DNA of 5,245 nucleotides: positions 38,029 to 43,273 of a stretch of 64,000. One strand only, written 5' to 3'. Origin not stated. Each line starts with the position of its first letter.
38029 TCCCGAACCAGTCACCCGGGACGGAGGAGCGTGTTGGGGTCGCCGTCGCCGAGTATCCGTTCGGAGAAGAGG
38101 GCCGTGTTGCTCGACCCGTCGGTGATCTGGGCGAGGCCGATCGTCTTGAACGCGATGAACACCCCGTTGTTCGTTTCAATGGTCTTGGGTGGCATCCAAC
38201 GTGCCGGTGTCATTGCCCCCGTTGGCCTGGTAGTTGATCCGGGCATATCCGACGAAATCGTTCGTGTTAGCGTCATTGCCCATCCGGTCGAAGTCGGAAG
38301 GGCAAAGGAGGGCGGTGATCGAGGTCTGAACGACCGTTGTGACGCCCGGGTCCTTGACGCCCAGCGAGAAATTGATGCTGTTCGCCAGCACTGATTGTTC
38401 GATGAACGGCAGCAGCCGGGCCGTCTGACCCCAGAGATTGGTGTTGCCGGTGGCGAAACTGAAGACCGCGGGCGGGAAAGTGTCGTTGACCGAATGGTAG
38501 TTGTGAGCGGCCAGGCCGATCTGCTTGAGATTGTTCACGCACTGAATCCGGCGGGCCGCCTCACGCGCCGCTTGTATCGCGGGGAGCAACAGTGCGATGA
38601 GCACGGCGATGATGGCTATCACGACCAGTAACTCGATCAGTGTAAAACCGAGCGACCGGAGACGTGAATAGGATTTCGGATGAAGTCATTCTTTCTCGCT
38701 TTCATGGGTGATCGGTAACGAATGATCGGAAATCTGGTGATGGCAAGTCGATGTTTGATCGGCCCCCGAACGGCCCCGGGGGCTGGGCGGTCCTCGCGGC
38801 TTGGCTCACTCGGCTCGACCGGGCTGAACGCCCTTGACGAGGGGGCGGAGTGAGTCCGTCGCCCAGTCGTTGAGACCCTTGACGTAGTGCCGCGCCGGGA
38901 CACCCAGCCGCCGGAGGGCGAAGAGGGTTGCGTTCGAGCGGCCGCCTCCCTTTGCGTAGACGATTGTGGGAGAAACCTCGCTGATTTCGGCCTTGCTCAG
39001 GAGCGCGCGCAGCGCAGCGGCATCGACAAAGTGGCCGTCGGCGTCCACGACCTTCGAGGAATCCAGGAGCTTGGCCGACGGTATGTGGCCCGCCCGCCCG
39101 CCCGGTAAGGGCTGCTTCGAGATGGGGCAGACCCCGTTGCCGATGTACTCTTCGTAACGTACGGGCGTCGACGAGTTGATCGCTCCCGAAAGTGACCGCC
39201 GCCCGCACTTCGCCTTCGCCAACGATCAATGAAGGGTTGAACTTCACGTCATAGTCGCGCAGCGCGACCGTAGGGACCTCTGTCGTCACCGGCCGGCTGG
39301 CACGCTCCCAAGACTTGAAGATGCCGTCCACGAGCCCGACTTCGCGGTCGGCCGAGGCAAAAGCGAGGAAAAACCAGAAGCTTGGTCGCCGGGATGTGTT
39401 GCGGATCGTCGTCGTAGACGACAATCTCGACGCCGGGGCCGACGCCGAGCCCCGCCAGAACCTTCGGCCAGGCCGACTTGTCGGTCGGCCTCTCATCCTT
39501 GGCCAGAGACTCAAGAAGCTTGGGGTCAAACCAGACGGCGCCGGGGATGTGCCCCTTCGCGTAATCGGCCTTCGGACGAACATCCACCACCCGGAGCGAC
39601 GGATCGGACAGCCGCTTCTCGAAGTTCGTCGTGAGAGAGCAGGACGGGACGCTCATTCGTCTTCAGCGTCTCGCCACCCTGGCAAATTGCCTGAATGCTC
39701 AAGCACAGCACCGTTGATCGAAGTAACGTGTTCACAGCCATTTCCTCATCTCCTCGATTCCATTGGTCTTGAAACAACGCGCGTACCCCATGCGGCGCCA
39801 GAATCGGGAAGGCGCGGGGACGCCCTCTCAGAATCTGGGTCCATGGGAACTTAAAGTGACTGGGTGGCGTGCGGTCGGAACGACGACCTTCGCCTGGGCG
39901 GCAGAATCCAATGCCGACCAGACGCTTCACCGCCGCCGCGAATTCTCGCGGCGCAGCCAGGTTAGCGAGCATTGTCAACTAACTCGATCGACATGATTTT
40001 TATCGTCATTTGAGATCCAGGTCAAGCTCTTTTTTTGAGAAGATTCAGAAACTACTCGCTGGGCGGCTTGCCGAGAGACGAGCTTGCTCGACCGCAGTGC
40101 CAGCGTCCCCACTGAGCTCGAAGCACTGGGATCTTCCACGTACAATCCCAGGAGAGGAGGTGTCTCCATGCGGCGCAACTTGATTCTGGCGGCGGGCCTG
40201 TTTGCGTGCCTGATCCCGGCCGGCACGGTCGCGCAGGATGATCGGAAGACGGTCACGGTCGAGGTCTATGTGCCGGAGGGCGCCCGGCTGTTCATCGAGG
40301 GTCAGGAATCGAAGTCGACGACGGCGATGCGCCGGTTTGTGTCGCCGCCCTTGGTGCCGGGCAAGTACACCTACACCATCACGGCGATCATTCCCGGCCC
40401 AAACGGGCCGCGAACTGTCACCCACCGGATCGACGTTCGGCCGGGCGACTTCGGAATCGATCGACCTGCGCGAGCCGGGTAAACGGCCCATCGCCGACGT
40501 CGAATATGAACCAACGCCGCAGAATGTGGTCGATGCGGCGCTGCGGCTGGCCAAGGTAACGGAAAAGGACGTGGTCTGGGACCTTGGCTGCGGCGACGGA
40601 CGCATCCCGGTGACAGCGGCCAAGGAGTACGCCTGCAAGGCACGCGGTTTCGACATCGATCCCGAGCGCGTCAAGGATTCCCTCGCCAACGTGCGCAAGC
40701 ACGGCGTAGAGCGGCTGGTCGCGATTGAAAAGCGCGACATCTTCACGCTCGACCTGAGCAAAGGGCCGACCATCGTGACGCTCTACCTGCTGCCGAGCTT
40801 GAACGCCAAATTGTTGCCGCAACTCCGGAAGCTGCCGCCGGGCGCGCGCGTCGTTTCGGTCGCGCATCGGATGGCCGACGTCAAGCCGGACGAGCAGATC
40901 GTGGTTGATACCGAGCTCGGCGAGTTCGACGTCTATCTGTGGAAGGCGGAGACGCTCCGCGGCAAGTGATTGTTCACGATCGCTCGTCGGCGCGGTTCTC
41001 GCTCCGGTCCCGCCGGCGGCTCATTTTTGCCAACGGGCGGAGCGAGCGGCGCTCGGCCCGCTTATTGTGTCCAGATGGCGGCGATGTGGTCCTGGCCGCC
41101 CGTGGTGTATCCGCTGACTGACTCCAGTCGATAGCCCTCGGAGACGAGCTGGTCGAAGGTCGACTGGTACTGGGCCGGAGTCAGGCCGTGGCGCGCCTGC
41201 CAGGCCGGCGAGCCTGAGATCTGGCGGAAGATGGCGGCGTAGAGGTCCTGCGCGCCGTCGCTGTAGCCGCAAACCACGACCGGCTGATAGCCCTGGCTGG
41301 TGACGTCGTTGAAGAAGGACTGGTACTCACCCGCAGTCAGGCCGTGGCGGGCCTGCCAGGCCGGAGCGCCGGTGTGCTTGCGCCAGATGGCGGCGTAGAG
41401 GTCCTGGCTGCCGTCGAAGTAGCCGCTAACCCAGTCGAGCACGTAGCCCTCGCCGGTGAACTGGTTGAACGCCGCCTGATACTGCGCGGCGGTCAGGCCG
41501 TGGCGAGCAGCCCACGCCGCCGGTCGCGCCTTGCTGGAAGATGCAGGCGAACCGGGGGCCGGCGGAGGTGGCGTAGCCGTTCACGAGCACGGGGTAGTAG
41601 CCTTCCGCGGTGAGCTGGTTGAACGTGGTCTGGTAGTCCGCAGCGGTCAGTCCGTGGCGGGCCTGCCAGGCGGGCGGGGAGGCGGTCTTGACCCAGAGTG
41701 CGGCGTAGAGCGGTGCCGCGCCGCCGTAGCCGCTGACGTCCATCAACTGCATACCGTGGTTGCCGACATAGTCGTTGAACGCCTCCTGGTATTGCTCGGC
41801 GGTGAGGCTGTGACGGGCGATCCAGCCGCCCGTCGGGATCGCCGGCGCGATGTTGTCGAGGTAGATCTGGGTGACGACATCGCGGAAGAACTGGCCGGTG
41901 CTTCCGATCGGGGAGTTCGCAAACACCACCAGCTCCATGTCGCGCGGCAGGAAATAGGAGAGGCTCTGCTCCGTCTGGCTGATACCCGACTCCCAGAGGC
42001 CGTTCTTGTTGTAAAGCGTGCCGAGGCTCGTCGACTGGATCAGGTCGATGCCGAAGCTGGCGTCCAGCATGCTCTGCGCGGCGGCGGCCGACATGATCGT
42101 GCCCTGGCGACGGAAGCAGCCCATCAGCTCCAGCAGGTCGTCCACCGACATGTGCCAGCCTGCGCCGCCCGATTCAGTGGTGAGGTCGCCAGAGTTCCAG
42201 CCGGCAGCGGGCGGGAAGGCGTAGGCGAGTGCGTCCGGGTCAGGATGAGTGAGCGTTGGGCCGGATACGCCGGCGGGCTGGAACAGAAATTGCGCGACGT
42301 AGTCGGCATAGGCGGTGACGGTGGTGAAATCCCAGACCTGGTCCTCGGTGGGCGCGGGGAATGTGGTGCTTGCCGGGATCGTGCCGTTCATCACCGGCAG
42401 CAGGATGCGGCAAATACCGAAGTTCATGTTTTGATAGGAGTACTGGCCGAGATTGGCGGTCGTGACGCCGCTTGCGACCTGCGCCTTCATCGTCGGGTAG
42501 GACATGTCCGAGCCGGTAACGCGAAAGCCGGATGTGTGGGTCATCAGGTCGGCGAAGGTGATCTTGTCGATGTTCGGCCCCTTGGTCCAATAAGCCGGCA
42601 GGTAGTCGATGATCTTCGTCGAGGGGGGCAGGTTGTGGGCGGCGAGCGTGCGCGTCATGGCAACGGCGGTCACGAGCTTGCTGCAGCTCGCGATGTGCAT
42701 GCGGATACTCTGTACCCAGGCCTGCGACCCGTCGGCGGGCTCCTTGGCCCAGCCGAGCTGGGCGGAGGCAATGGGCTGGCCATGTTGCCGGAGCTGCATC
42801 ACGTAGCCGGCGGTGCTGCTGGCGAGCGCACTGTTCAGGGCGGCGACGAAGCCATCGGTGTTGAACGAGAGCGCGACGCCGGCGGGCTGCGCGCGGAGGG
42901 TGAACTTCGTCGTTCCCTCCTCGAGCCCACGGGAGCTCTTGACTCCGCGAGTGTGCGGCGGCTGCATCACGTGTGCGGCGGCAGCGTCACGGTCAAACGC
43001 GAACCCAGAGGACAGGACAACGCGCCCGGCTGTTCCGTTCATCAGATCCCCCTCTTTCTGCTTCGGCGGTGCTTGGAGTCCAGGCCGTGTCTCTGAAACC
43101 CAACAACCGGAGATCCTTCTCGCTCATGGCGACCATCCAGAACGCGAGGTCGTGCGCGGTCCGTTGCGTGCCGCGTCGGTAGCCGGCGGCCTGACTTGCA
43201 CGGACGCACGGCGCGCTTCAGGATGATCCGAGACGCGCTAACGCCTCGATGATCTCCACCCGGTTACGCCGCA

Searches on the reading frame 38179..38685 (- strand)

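Call 65: search_protein_families(library=pfam, max_evalue=0.001, proteins=[window:38179-38685:-])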
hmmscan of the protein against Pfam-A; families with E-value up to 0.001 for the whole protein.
window:38179-38685:- (169 aa): 2 families
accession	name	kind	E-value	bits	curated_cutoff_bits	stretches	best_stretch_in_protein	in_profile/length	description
PF07596.16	SBP_bac_10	-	5.6e-30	105.7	23.3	1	38-162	1-135/268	Protein of unknown function (DUF1559)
PF07963.17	N_methyl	-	4.2e-07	29.7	21.2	1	10-34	3-27/27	Prokaryotic N-terminal methylation motif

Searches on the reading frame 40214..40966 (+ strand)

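Call 65: search_protein_families(library=pfam, max_evalue=0.001, proteins=[window:40214-40966:+])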
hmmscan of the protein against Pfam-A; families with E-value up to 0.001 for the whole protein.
window:40214-40966:+ (251 aa): 5 families
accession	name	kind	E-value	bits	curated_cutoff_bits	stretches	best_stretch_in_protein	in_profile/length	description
PF13847.12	Methyltransf_31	-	6.7e-08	32.8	27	1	118-182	4-71/145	Methyltransferase domain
PF13649.12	Methyltransf_25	-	5.5e-05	24.2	27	1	121-184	1-63/97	Methyltransferase domain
PF06325.19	PrmA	-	5.9e-05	23.2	22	1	115-175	159-220/296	Ribosomal protein L11 methyltransferase (PrmA)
PF02353.26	CMAS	-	0.00021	21.2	27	1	103-176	48-121/273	Mycolic acid cyclopropane synthetase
PF05175.20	MTS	-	0.00064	19.8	23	1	117-177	31-91/170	Methyltransferase small domain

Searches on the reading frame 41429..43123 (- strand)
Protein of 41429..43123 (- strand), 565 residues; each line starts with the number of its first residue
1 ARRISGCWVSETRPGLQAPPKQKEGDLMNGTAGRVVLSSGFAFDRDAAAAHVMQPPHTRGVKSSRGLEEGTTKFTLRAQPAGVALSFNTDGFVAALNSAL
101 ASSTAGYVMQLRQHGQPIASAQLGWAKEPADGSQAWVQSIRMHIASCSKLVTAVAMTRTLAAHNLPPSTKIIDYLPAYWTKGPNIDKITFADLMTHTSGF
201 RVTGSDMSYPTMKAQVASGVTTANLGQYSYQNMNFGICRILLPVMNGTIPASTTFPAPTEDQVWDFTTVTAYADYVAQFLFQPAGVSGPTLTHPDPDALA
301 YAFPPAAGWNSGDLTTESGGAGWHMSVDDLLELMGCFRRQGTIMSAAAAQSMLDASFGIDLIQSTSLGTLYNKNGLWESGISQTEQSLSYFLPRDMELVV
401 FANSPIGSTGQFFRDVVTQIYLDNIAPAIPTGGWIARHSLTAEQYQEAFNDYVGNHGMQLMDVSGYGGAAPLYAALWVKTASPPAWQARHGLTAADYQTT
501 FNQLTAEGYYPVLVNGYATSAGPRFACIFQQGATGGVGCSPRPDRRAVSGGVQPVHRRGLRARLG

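Call 65: search_protein_families(library=pfam, max_evalue=0.001, proteins=[window:41429-43123:-])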
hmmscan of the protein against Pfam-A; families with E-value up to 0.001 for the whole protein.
window:41429-43123:- (565 aa): 2 families
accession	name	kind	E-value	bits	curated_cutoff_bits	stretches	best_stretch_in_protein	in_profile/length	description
PF17660.6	BTRD1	-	8.6e-35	118.9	23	2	484-531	2-49/50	Polyglycine hydrolase-like, structural repeat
PF00144.29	Beta-lactamase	-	3.1e-18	66.5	27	1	104-352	14-249/329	Beta-lactamase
